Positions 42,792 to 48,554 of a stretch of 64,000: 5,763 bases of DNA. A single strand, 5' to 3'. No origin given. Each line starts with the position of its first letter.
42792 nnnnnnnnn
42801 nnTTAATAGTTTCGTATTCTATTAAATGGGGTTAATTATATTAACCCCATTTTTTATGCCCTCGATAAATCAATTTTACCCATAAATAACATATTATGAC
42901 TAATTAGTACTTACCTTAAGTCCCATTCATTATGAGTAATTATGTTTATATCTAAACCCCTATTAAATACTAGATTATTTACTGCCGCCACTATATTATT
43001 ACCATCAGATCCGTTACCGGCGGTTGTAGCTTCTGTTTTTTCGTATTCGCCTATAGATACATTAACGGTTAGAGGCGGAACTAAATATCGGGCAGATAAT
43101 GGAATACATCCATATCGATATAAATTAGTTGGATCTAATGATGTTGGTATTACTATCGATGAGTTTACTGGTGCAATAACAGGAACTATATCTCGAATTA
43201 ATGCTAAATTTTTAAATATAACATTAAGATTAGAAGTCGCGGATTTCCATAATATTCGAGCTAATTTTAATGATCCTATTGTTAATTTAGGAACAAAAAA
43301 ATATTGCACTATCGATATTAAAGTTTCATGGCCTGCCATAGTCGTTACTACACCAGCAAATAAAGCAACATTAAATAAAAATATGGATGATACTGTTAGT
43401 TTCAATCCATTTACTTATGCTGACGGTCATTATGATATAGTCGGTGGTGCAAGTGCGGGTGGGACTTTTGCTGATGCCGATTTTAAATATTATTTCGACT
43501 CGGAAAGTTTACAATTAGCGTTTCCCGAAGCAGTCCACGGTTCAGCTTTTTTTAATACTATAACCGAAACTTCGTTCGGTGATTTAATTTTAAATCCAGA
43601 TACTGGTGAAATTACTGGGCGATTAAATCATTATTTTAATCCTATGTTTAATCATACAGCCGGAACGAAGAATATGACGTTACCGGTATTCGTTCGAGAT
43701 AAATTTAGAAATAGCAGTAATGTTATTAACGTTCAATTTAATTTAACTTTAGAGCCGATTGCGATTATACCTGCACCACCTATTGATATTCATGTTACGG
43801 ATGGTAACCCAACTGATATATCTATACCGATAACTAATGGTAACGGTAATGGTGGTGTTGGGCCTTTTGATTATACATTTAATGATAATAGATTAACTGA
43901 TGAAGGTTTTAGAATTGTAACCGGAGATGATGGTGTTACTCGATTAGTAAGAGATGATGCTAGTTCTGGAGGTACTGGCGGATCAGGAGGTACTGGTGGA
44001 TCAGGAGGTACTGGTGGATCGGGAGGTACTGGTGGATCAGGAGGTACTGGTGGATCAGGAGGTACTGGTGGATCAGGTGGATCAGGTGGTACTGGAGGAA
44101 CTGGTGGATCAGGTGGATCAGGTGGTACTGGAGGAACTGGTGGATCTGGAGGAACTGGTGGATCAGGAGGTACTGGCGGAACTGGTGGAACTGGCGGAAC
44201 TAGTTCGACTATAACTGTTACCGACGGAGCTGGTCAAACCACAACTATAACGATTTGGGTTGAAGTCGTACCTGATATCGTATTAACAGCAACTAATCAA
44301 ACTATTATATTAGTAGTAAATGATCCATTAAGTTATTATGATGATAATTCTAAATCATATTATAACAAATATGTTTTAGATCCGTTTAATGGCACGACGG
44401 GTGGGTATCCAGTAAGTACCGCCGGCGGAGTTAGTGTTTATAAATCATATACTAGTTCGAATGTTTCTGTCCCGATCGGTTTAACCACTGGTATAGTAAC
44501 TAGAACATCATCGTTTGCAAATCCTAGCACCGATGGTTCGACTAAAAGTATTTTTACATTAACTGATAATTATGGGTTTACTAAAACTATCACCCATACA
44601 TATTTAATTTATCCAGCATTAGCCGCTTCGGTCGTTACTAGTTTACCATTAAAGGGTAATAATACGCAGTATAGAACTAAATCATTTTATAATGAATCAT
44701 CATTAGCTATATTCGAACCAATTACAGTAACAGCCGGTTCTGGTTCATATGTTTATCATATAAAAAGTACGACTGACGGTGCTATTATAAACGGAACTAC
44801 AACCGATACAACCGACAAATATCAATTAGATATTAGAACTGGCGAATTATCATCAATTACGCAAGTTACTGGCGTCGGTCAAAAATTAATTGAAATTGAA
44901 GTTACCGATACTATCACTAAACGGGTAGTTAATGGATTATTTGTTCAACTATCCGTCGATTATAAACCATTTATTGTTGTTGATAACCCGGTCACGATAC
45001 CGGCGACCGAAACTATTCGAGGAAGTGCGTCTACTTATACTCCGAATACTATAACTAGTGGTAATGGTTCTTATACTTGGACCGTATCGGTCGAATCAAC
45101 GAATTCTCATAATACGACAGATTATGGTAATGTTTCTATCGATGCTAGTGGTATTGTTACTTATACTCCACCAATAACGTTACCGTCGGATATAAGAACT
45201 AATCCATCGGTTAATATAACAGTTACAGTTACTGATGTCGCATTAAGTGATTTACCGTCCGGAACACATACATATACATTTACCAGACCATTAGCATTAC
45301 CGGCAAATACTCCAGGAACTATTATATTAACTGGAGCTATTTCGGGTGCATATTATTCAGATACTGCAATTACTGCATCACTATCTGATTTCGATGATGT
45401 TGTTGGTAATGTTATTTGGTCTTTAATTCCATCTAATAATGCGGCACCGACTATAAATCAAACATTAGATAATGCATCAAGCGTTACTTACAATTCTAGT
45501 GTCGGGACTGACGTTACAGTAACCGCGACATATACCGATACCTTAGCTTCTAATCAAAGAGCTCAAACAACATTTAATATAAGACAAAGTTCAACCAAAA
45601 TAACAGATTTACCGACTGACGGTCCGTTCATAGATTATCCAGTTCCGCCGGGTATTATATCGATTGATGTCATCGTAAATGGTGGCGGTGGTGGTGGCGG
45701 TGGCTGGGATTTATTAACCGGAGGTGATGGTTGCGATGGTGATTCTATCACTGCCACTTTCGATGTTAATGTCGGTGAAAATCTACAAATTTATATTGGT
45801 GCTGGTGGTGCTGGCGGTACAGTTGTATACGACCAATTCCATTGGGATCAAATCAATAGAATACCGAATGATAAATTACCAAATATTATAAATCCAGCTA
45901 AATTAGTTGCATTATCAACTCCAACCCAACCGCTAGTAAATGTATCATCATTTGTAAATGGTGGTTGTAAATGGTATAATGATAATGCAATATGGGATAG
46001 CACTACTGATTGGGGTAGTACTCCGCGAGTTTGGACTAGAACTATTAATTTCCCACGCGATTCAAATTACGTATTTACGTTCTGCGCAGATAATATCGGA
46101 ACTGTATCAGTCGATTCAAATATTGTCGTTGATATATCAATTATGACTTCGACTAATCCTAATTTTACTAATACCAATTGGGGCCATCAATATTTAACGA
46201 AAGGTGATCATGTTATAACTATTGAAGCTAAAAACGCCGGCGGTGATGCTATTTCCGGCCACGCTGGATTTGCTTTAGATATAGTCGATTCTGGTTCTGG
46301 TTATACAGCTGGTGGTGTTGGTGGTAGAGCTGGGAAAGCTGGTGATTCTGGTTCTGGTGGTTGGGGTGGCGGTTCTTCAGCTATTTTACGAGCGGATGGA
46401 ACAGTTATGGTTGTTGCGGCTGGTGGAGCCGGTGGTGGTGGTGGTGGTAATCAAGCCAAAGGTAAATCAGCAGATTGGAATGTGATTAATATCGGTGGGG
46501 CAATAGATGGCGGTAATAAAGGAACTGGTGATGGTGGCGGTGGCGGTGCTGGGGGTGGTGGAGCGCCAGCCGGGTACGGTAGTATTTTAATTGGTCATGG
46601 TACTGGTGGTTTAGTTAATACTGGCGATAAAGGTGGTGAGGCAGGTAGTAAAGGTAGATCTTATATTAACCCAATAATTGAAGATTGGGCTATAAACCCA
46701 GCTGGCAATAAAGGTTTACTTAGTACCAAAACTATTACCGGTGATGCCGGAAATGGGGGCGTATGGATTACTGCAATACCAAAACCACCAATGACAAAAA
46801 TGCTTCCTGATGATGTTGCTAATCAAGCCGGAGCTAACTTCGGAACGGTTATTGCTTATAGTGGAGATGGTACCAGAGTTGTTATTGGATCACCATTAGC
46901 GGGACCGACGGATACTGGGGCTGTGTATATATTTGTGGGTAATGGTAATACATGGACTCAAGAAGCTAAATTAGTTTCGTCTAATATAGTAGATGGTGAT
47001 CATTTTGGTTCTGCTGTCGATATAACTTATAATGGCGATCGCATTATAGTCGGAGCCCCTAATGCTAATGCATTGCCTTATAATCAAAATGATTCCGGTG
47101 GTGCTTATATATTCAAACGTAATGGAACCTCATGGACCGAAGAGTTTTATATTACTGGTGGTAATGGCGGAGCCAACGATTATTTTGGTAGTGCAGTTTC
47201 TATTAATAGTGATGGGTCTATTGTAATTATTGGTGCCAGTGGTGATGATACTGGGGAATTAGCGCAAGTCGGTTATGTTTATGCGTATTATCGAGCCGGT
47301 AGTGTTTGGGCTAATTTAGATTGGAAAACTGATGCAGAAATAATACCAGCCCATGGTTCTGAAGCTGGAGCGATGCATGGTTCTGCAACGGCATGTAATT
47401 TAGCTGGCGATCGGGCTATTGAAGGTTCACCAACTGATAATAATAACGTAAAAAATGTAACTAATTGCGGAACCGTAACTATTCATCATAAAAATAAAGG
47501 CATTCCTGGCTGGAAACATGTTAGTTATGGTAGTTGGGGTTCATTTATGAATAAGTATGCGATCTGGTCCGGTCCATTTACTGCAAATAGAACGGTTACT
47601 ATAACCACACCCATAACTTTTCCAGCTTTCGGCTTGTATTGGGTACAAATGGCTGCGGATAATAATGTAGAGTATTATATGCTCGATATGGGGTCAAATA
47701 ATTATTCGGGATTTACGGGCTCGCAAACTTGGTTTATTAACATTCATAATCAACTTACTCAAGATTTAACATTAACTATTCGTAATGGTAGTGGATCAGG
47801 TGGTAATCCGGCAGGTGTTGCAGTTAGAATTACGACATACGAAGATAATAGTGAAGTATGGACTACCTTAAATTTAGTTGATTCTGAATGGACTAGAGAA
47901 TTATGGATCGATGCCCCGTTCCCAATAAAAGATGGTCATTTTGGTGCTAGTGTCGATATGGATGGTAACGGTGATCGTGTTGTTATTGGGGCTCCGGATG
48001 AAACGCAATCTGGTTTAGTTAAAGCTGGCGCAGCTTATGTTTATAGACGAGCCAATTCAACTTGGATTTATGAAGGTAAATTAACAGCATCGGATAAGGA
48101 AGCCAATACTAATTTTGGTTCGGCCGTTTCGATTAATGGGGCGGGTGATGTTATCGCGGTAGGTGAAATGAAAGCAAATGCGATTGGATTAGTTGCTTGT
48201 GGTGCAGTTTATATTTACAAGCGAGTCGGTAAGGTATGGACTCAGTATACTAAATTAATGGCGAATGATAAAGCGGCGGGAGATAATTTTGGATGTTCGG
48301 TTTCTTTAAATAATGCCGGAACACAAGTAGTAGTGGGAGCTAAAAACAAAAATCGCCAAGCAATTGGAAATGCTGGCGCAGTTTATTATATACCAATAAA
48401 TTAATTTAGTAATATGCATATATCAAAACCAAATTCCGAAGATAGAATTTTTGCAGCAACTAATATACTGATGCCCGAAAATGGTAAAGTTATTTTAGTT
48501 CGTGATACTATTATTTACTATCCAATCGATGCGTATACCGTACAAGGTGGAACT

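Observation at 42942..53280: Three-gene paralog family sharing an Ig/cadherin-like N-module; one member adds PA14 and an FG-GAP beta-propeller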

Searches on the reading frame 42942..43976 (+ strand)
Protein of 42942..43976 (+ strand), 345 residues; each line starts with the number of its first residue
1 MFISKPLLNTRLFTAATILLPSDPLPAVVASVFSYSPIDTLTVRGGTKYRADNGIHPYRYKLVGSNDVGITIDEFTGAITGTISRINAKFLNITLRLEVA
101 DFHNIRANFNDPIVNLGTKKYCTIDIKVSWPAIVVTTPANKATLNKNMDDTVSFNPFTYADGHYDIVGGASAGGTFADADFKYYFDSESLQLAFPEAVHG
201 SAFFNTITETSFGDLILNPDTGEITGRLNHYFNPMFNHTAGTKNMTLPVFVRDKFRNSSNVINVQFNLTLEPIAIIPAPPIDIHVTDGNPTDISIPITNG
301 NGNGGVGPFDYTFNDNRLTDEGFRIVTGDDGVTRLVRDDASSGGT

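Call 23: search_protein_families(library=pfam, proteins=[window:42942-43976:+], max_evalue=5)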
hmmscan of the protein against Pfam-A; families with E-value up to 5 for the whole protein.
seq(345 aa): 1 family
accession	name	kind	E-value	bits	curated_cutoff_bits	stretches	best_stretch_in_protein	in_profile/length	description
PF05345.18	He_PIG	-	0.0079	17.1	24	1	69-96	51-78/96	Putative Ig domain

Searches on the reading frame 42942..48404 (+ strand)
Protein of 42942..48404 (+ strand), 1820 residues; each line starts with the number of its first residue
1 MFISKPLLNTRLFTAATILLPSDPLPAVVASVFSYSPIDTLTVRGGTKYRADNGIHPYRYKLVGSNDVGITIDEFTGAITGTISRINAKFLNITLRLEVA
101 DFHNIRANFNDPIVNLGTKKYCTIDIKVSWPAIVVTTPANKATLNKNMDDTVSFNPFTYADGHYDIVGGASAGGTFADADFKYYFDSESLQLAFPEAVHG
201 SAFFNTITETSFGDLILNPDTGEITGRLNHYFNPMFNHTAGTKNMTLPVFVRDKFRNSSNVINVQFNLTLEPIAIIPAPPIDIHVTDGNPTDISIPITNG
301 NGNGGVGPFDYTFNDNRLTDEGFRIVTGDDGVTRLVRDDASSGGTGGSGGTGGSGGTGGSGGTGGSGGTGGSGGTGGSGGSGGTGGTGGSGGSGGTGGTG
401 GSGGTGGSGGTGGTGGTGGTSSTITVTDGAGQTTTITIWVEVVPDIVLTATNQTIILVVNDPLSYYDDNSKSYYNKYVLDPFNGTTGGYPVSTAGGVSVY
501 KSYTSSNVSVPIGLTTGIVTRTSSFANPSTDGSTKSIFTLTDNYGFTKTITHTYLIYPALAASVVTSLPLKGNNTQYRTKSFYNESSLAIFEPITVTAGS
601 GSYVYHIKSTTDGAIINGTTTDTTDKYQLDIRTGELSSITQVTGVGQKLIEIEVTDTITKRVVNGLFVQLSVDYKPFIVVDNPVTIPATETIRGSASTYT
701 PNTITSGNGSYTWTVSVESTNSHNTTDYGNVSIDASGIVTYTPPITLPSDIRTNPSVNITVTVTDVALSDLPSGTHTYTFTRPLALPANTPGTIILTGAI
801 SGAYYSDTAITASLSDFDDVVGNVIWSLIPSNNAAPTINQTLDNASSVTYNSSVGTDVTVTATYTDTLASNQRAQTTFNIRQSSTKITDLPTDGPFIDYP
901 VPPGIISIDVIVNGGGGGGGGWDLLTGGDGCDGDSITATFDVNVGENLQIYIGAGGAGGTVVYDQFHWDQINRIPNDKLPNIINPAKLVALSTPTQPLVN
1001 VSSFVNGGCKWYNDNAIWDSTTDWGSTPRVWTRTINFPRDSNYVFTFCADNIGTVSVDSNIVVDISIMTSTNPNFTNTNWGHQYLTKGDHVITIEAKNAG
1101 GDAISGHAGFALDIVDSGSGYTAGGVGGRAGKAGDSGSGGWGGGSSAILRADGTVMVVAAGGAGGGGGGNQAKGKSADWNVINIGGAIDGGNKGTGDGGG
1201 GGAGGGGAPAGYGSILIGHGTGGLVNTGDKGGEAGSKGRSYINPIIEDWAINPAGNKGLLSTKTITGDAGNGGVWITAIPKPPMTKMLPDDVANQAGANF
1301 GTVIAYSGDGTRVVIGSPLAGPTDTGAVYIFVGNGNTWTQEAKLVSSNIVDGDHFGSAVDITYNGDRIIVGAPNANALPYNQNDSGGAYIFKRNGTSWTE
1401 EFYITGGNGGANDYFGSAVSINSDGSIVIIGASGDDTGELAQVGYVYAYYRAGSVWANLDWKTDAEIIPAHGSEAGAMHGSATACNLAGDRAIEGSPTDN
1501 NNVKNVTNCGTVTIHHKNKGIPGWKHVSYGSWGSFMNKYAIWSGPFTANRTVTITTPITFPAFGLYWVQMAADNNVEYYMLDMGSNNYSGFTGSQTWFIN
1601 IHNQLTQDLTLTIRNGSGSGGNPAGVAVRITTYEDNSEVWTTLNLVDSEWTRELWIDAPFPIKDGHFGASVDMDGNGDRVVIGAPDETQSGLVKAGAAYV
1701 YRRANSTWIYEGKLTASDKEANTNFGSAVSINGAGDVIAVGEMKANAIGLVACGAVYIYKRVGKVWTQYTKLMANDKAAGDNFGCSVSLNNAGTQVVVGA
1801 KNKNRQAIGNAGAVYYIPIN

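Call 5: search_protein_families(library=pfam, proteins=[window:42942-48404:+], max_evalue=1)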
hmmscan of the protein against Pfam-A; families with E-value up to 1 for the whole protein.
window:42942-48404:+ (1820 aa): 3 families
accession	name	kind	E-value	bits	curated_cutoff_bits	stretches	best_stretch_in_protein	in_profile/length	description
PF14312.12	FG-GAP_2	-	3.5e-48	162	23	6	1338-1391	1-49/49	FG-GAP repeat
PF21722.4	Gly_rich_2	-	7.8e-07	29.8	24.3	1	894-961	4-73/226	Glycine-rich domain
PF07691.17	PA14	-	0.012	15.9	24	1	1026-1095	45-117/147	PA14 domain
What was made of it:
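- On FG-GAP_2 beta-propeller (Pfam PF14312): 162 bits against 23, E 3.5e-48, 6 stretches (call 5)
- Checked: FG-GAP is confirmed as PF14312 FG-GAP_2 (3.5e-48, 162 bits against a cut-off of 23, 6 stretches; call 5).
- FG-GAP_2, 162 bits (call 5).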

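Call 11: search_protein_families(library=phrogs, proteins=[window:42942-48404:+], max_evalue=0.001)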
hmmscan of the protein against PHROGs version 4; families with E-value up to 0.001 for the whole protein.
window:42942-48404:+ (1820 aa): 1 family
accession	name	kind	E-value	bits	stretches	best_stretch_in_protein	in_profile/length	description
phrog_416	-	tail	0.00034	21.5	1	834-960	115-247/350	minor tail protein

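Call 27: find_homologous_proteins(query=window:42942-48404:+)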
Query window:42942-48404:+ (1820 aa): 24 proteins with E <= 0.001 among 8000 candidates.
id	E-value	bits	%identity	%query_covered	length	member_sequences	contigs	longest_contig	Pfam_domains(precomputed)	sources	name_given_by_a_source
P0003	3.2e-214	733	58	19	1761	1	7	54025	-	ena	-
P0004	1.4e-91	326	28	30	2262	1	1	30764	PF14312.13,PF13517.13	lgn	-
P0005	1.4e-82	296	41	9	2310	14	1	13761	PF14312.13,PF13517.13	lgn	-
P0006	3.6e-74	268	34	11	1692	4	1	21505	PF14312.13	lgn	-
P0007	3.6e-48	182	29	26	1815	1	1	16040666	PF14312.13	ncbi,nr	ncbi:Thiamin-phosphate pyrophosphorylase [Minicystis rosea]|nr:Thiamin-phosphate pyrophosphorylase [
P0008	6.4e-38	148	31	13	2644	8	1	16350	PF14312.13,PF00630.26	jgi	-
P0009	9.9e-33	131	32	9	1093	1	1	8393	PF14312.13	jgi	jgi:hypothetical protein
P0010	9.8e-25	104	39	9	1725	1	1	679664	PF14312.13,PF13540.13,PF00008.34,PF25390.2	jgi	jgi:alpha-tubulin suppressor-like RCC1 family protein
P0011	3.9e-22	96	38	8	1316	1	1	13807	PF14312.13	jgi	jgi:hypothetical protein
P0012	4.0e-14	69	-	-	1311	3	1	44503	PF00754.32,PF22633.4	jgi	-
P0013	7.4e-13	65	-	-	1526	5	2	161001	-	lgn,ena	-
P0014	8.9e-9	51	26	23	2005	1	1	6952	PF14312.13,PF18962.8,PF12810.14,PF19081.7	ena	-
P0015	1.9e-7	47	-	-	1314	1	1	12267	-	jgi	jgi:hypothetical protein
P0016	1.1e-6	45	56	1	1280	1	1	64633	-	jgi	jgi:hypothetical protein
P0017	1.6e-6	44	33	3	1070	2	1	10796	PF01804.24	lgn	-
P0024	9.4e-5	38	-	-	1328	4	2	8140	PF01839.30,PF17957.8,PF13517.13,PF09136.17,PF19077.7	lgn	-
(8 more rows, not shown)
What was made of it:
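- One bacterial relative, P0014, combines FG-GAP_2, Gly_rich, Ig_7 and a T9SS tail (call 27).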

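Call 31: search_protein_families(library=pfam, proteins=[P0003], max_evalue=0.01)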
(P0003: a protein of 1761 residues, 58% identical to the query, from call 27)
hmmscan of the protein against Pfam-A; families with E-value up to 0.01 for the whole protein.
P0003 (1761 aa): 1 family
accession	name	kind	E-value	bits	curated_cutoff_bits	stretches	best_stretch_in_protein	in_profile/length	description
PF07495.19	Y_Y_Y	-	0.0062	16.9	26.6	0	1043-1085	19-61/65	Y_Y_Y domain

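Call 66: search_protein_families(library=ncbifam, proteins=[window:42942-48404:+], max_evalue=0.01)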
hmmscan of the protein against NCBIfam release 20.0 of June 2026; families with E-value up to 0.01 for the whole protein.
window:42942-48404:+ (1820 aa): 0 families

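Call 76: search_protein_families(library=phrogs, proteins=[P0003], max_evalue=0.00001)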
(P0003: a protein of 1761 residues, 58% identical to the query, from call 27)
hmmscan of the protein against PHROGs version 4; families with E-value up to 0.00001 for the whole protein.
P0003 (1761 aa): 2 families
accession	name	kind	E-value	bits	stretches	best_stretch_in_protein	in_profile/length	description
phrog_1149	-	head and packaging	3e-07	29.6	1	1194-1444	754-992/1150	Hoc-like head decoration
phrog_1407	-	tail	1.9e-06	28.6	0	1357-1461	152-257/258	major tail protein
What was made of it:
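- On Trimeric tail fibre / tailspike: The neighbours p240, p1511, p504 and the giant ORF do hit fibre PHROGs (calls 11, 76).
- The trio is nested among fibre-like genes. p240, p1511, p504 and a roughly 5730-aa ORF hit tail-fibre and virion-structural PHROGs (calls 11, 76). The immediate neighbours on both sides are fibre-like (calls 11, 76).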

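Call 90: find_encoding_contigs(protein=P0004, flank=10000, max_places=1)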
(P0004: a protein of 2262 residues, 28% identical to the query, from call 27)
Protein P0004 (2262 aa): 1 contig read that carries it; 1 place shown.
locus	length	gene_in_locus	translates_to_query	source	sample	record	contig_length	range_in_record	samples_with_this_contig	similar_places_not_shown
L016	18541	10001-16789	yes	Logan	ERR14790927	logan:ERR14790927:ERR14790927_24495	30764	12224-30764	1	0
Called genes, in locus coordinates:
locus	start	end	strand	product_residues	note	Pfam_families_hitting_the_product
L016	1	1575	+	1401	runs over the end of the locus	PF00999:Na_H_Exchanger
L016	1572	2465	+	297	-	PF00924:MS_channel_2nd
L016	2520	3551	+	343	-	PF00132:Hexapep (weak), PF25087:GMPPB_C (faint), PF01980:TrmO_N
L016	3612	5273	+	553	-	PF13424:TPR_12 (faint)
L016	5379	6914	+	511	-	PF01637:ATPase_2, PF13191:AAA_16, PF14516:AAA_35 (faint), PF13173:AAA_14 (faint), PF20702:nSTAND2 (weak)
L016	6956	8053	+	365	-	-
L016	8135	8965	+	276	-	-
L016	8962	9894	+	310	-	PF04055:Radical_SAM, PF13186:SPASM (weak)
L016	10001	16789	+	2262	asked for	PF14312:FG-GAP_2, PF13517:FG-GAP_3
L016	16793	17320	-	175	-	-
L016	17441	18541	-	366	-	?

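Call 91: find_encoding_contigs(protein=P0006, flank=10000, max_places=1)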
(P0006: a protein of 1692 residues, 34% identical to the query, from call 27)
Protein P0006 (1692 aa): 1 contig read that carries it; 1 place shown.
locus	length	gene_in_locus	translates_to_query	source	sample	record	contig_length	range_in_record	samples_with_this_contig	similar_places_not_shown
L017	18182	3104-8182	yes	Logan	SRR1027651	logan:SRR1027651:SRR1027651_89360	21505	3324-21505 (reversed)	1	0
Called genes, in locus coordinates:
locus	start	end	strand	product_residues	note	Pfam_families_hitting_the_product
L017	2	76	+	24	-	?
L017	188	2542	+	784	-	PF01564:Spermine_synth (weak)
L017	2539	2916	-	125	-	-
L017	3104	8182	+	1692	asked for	PF14312:FG-GAP_2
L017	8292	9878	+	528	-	-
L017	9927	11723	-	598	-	-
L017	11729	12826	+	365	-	-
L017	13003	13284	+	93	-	PF07862:Nif11 (weak)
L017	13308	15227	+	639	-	PF02310:B12-binding (weak), PF04055:Radical_SAM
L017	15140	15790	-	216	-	-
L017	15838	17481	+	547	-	PF02310:B12-binding, PF04055:Radical_SAM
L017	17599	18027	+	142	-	-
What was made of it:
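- Closest known: Bacterial FG-GAP_2 multi-propeller surface proteins. Different: Those proteins sit in cellular gene contexts (calls 90, 91) and contain many propeller repeats.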
